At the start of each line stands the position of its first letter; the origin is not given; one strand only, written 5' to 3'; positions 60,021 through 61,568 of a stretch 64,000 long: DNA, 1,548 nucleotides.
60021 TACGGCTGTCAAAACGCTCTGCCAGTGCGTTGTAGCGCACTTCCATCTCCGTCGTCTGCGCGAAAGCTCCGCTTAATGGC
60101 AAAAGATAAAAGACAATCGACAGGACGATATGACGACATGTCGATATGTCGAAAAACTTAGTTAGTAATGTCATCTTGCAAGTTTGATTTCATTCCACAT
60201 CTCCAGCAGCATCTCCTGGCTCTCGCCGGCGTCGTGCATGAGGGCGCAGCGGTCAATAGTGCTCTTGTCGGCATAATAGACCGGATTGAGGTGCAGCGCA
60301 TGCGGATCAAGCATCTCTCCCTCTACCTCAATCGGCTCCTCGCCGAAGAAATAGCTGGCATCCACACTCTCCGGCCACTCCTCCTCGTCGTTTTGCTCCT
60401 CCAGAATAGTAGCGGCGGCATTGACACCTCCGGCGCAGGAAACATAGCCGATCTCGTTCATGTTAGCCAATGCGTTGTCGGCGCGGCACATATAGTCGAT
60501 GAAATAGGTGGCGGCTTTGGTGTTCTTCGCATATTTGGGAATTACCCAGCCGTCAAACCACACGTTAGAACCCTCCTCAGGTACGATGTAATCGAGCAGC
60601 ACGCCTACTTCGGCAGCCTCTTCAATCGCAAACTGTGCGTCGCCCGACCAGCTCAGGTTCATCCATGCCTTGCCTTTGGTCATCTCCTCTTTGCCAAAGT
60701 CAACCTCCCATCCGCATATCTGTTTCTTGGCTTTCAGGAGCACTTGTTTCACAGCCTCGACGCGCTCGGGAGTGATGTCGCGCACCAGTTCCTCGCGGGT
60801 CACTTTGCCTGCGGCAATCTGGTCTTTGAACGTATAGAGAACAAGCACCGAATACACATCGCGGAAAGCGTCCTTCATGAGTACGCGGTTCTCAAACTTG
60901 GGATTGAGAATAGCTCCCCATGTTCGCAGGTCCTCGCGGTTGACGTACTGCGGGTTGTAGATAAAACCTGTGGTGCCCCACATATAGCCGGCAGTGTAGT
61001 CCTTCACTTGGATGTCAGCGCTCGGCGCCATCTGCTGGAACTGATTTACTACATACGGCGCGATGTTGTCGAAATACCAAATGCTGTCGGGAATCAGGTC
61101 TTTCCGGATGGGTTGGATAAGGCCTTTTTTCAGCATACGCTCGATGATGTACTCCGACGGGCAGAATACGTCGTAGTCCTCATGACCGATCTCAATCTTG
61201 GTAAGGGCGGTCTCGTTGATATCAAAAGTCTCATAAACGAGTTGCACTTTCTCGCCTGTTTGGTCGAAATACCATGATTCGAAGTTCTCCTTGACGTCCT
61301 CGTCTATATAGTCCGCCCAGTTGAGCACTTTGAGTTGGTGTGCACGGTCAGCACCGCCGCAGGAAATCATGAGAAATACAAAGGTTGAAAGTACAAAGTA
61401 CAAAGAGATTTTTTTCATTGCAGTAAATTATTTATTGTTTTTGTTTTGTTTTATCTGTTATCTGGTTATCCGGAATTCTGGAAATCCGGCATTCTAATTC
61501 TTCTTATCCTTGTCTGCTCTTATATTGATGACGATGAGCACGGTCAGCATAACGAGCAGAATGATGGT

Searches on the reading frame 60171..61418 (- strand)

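Call 64: search_protein_families(library=pfam, proteins=[window:60171-61418:-], max_evalue=0.00001)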
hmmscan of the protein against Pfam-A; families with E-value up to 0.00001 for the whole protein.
window:60171-61418:- (415 aa): 3 families
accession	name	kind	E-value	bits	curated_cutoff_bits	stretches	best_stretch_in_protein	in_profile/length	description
PF13416.11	SBP_bac_8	-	4.7e-23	82.8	27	1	53-337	9-270/279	Bacterial extracellular solute-binding protein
PF13343.11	SBP_bac_6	-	2.8e-15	56.9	24.6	1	88-321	17-212/245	Bacterial extracellular solute-binding protein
PF01547.30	SBP_bac_1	-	2.8e-09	37.9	26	1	36-314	6-304/307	Bacterial extracellular solute-binding protein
